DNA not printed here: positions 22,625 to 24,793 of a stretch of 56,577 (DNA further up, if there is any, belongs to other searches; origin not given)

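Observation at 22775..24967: CphA2-like truncated cyanophycin-synthetase homologue in a non-cyanobacterial catabolic context, with no cyanophycinase nearby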

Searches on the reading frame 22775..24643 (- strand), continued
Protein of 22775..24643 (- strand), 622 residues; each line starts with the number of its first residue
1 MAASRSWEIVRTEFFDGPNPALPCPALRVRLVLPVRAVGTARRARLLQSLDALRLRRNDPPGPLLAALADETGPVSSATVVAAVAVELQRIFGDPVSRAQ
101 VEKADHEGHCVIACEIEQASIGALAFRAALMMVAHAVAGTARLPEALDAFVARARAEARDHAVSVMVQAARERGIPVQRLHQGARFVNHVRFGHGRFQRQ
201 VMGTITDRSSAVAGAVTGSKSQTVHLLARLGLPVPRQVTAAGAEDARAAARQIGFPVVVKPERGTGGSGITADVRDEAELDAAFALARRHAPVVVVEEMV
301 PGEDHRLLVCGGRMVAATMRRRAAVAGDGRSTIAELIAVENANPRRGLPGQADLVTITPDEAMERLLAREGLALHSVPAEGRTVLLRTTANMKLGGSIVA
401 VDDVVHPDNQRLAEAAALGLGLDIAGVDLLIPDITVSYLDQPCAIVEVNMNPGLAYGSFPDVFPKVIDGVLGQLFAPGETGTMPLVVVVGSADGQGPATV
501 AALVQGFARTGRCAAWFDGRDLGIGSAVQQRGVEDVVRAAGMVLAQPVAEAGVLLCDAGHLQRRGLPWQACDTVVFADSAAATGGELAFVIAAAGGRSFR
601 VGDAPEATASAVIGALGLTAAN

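Call 10: find_encoding_contigs(protein=P0005, flank=10000, max_places=3)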
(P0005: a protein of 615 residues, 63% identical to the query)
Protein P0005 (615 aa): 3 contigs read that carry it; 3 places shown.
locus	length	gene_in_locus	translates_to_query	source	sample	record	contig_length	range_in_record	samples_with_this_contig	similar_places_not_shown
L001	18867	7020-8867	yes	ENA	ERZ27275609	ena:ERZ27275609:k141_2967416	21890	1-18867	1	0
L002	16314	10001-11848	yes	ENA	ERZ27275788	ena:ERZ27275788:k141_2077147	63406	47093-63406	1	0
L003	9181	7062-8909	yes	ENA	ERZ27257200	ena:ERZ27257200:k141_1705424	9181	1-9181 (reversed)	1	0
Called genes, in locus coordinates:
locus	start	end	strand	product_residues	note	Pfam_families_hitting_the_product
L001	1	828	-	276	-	?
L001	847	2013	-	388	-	PF02771:Acyl-CoA_dh_N, PF02770:Acyl-CoA_dh_M, PF00441:Acyl-CoA_dh_1, PF08028:Acyl-CoA_dh_2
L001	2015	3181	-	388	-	PF02771:Acyl-CoA_dh_N, PF02770:Acyl-CoA_dh_M, PF00441:Acyl-CoA_dh_1, PF08028:Acyl-CoA_dh_2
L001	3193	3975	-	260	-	PF00378:ECH_1, PF16113:ECH_2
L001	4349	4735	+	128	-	-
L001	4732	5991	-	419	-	PF05977:MFS_3 (faint), PF07690:MFS_1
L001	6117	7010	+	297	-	PF00578:AhpC-TSA, PF08534:Redoxin (weak), PF00313:CSD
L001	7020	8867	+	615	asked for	PF02222:ATP-grasp (weak), PF02655:ATP-grasp_3 (faint), PF02786:CPSase_L_D2 (weak), PF07478:Dala_Dala_lig_C (weak), PF08443:RimK (faint)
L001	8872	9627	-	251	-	PF00106:adh_short, PF08659:KR, PF23441:SDR, PF13561:adh_short_C2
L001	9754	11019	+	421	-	PF00282:Pyridoxal_deC, PF00266:Aminotran_5, PF00155:Aminotran_1_2 (faint)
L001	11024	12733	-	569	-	PF00449:Urease_alpha, PF01979:Amidohydro_1, PF07969:Amidohydro_3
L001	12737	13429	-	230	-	PF00547:Urease_gamma, PF00699:Urease_beta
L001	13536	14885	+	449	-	PF00202:Aminotran_3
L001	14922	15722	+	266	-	PF01209:Ubie_methyltran, PF13489:Methyltransf_23, PF13847:Methyltransf_31, PF08241:Methyltransf_11, PF08242:Methyltransf_12, PF13649:Methyltransf_25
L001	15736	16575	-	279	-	PF09339:HTH_IclR, PF01614:IclR_C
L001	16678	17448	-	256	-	PF00378:ECH_1, PF16113:ECH_2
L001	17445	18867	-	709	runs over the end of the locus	PF13380:CoA_binding_2, PF13607:Succ_CoA_lig, PF13549:ATP-grasp_5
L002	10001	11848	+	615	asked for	PF02222:ATP-grasp (weak), PF02655:ATP-grasp_3 (faint), PF02786:CPSase_L_D2 (weak), PF07478:Dala_Dala_lig_C (weak), PF08443:RimK (faint)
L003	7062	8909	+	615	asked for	PF02222:ATP-grasp (weak), PF02655:ATP-grasp_3 (faint), PF02786:CPSase_L_D2 (weak), PF07478:Dala_Dala_lig_C (weak), PF08443:RimK (faint)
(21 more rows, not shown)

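Call 11: find_encoding_contigs(protein=P0002, flank=10000, max_places=4)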
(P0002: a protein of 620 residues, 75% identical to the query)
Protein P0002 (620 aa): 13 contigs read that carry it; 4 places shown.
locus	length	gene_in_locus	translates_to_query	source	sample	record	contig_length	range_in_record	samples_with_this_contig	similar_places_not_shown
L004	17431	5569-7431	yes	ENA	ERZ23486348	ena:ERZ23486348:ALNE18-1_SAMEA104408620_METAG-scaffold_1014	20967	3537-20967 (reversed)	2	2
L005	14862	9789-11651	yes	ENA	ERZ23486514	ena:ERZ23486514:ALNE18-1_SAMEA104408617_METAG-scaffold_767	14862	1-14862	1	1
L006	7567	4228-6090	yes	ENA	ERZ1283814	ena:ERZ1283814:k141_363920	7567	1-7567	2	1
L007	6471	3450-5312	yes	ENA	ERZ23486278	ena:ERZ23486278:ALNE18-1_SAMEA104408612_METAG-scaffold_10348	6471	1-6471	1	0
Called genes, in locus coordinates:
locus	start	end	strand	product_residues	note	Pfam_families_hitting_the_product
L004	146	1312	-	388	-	PF02771:Acyl-CoA_dh_N, PF02770:Acyl-CoA_dh_M, PF00441:Acyl-CoA_dh_1, PF08028:Acyl-CoA_dh_2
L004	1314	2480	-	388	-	PF02771:Acyl-CoA_dh_N, PF02770:Acyl-CoA_dh_M, PF00441:Acyl-CoA_dh_1, PF08028:Acyl-CoA_dh_2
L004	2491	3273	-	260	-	PF00378:ECH_1, PF16113:ECH_2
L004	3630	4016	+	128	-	-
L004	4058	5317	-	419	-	PF05977:MFS_3 (faint), PF07690:MFS_1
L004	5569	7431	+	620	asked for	PF13549:ATP-grasp_5 (weak), PF02222:ATP-grasp, PF02786:CPSase_L_D2, PF07478:Dala_Dala_lig_C, PF08443:RimK (faint)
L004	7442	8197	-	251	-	PF00106:adh_short, PF08659:KR, PF23441:SDR (weak), PF13561:adh_short_C2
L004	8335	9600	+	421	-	PF00282:Pyridoxal_deC, PF00266:Aminotran_5, PF00155:Aminotran_1_2 (faint)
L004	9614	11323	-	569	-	PF00449:Urease_alpha, PF01979:Amidohydro_1, PF07969:Amidohydro_3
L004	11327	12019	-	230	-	PF00547:Urease_gamma, PF00699:Urease_beta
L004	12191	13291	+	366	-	PF03417:AAT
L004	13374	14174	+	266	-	PF05175:MTS (faint), PF13489:Methyltransf_23, PF01209:Ubie_methyltran, PF01728:FtsJ (faint), PF13847:Methyltransf_31, PF08241:Methyltransf_11, PF08242:Methyltransf_12, PF13649:Methyltransf_25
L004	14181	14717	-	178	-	-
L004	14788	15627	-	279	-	PF09339:HTH_IclR, PF01614:IclR_C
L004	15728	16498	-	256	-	PF00378:ECH_1, PF16113:ECH_2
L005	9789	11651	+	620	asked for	PF13549:ATP-grasp_5 (weak), PF02222:ATP-grasp, PF02786:CPSase_L_D2, PF07478:Dala_Dala_lig_C, PF08443:RimK (faint)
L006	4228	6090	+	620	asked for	PF13549:ATP-grasp_5 (weak), PF02222:ATP-grasp, PF02786:CPSase_L_D2, PF07478:Dala_Dala_lig_C, PF08443:RimK (faint)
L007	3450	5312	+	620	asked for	PF13549:ATP-grasp_5 (weak), PF02222:ATP-grasp, PF02786:CPSase_L_D2, PF07478:Dala_Dala_lig_C, PF08443:RimK (faint)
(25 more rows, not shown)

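Call 12: find_encoding_contigs(protein=P0004, flank=10000, max_places=3)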
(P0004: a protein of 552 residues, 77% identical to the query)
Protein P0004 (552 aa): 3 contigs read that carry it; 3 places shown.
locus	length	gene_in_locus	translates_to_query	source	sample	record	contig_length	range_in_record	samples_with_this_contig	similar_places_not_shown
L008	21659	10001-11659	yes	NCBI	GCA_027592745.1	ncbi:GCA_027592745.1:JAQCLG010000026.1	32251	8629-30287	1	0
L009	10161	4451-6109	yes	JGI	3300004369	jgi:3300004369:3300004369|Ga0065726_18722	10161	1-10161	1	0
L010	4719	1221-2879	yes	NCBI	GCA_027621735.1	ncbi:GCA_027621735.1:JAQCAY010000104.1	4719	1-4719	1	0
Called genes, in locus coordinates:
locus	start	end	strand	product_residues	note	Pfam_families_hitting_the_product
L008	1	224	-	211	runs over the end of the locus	PF02798:GST_N, PF13417:GST_N_3, PF13409:GST_N_2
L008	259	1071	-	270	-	PF00378:ECH_1, PF16113:ECH_2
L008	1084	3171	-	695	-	PF13380:CoA_binding_2, PF13607:Succ_CoA_lig, PF13549:ATP-grasp_5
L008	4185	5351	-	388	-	PF02771:Acyl-CoA_dh_N, PF02770:Acyl-CoA_dh_M, PF00441:Acyl-CoA_dh_1, PF08028:Acyl-CoA_dh_2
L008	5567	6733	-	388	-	PF02771:Acyl-CoA_dh_N, PF02770:Acyl-CoA_dh_M, PF00441:Acyl-CoA_dh_1, PF08028:Acyl-CoA_dh_2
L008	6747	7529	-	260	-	PF00378:ECH_1, PF16113:ECH_2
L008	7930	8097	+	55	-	-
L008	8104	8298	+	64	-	-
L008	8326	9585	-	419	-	PF07690:MFS_1, PF05977:MFS_3 (weak), PF07690:MFS_1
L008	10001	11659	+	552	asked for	PF02655:ATP-grasp_3 (faint), PF02786:CPSase_L_D2 (weak), PF08443:RimK (faint), PF02222:ATP-grasp (weak), PF07478:Dala_Dala_lig_C (weak)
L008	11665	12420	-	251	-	PF00106:adh_short, PF08659:KR, PF23441:SDR (weak), PF13561:adh_short_C2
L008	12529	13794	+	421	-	PF00282:Pyridoxal_deC, PF00266:Aminotran_5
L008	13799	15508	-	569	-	PF00449:Urease_alpha, PF01979:Amidohydro_1, PF07969:Amidohydro_3 (weak)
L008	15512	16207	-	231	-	PF00547:Urease_gamma, PF00699:Urease_beta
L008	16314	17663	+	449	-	PF00202:Aminotran_3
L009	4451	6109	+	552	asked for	PF02655:ATP-grasp_3 (faint), PF02786:CPSase_L_D2 (weak), PF08443:RimK (faint), PF02222:ATP-grasp (weak), PF07478:Dala_Dala_lig_C (weak)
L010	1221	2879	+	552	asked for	PF02655:ATP-grasp_3 (faint), PF02786:CPSase_L_D2 (weak), PF08443:RimK (faint), PF02222:ATP-grasp (weak), PF07478:Dala_Dala_lig_C (weak)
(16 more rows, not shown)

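Call 13: find_related_loci(query=window:22775-24643:-, collection=genome_contigs, flank=10000)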
Query window:22775-24643:- (622 aa) in genome_contigs; peptide patterns used: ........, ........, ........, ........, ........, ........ (x = any residue, [..] = any of these).
90 stretches matched a pattern; 3 encode a relative of the query (tblastn E <= 1e-3); 3 distinct loci.
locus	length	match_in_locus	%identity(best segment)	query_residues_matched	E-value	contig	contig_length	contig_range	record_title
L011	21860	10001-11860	76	1-622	0e+0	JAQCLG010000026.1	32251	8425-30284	MAG: Proteobacteria bacterium isolate casp40-mb.99 NODE_3249_length_32251_cov_0.093680, whole genome shotgun sequence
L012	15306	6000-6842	37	164-455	7e-33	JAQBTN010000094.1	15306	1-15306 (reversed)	MAG: Actinomycetota bacterium isolate casp150-mb.119 NODE_10007_length_15306_cov_0.179917, whole genome shotgun sequence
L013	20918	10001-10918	35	164-480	6e-32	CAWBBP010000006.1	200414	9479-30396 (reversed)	MAG: uncultured Actinomycetota bacterium isolate MFD09779.bin.1.219 genome assembly, contig: contig_27408, whole genome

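Call 21: search_solved_structures(query=window:22775-24643:-, max_evalue=1e-50, show_alignments=5)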
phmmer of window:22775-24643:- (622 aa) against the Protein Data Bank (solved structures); distinct sequences matched with E-value up to 1e-50: 5.
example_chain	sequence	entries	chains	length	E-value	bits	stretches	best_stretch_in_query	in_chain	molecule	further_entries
7lgn_A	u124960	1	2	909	5.4e-72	246.4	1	9-574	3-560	Cyanophycin synthase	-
7lgm_A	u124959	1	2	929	6.1e-72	246.3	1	9-574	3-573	Cyanophycin synthase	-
7wac_A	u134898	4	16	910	4.2e-66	227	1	79-577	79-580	Cyanophycin synthase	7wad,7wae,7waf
7txv_A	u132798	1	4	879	1.8e-58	201.8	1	80-581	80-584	Cyanophycin synthase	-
7lg5_A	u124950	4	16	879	1.8e-58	201.8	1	80-581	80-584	Cyanophycin synthase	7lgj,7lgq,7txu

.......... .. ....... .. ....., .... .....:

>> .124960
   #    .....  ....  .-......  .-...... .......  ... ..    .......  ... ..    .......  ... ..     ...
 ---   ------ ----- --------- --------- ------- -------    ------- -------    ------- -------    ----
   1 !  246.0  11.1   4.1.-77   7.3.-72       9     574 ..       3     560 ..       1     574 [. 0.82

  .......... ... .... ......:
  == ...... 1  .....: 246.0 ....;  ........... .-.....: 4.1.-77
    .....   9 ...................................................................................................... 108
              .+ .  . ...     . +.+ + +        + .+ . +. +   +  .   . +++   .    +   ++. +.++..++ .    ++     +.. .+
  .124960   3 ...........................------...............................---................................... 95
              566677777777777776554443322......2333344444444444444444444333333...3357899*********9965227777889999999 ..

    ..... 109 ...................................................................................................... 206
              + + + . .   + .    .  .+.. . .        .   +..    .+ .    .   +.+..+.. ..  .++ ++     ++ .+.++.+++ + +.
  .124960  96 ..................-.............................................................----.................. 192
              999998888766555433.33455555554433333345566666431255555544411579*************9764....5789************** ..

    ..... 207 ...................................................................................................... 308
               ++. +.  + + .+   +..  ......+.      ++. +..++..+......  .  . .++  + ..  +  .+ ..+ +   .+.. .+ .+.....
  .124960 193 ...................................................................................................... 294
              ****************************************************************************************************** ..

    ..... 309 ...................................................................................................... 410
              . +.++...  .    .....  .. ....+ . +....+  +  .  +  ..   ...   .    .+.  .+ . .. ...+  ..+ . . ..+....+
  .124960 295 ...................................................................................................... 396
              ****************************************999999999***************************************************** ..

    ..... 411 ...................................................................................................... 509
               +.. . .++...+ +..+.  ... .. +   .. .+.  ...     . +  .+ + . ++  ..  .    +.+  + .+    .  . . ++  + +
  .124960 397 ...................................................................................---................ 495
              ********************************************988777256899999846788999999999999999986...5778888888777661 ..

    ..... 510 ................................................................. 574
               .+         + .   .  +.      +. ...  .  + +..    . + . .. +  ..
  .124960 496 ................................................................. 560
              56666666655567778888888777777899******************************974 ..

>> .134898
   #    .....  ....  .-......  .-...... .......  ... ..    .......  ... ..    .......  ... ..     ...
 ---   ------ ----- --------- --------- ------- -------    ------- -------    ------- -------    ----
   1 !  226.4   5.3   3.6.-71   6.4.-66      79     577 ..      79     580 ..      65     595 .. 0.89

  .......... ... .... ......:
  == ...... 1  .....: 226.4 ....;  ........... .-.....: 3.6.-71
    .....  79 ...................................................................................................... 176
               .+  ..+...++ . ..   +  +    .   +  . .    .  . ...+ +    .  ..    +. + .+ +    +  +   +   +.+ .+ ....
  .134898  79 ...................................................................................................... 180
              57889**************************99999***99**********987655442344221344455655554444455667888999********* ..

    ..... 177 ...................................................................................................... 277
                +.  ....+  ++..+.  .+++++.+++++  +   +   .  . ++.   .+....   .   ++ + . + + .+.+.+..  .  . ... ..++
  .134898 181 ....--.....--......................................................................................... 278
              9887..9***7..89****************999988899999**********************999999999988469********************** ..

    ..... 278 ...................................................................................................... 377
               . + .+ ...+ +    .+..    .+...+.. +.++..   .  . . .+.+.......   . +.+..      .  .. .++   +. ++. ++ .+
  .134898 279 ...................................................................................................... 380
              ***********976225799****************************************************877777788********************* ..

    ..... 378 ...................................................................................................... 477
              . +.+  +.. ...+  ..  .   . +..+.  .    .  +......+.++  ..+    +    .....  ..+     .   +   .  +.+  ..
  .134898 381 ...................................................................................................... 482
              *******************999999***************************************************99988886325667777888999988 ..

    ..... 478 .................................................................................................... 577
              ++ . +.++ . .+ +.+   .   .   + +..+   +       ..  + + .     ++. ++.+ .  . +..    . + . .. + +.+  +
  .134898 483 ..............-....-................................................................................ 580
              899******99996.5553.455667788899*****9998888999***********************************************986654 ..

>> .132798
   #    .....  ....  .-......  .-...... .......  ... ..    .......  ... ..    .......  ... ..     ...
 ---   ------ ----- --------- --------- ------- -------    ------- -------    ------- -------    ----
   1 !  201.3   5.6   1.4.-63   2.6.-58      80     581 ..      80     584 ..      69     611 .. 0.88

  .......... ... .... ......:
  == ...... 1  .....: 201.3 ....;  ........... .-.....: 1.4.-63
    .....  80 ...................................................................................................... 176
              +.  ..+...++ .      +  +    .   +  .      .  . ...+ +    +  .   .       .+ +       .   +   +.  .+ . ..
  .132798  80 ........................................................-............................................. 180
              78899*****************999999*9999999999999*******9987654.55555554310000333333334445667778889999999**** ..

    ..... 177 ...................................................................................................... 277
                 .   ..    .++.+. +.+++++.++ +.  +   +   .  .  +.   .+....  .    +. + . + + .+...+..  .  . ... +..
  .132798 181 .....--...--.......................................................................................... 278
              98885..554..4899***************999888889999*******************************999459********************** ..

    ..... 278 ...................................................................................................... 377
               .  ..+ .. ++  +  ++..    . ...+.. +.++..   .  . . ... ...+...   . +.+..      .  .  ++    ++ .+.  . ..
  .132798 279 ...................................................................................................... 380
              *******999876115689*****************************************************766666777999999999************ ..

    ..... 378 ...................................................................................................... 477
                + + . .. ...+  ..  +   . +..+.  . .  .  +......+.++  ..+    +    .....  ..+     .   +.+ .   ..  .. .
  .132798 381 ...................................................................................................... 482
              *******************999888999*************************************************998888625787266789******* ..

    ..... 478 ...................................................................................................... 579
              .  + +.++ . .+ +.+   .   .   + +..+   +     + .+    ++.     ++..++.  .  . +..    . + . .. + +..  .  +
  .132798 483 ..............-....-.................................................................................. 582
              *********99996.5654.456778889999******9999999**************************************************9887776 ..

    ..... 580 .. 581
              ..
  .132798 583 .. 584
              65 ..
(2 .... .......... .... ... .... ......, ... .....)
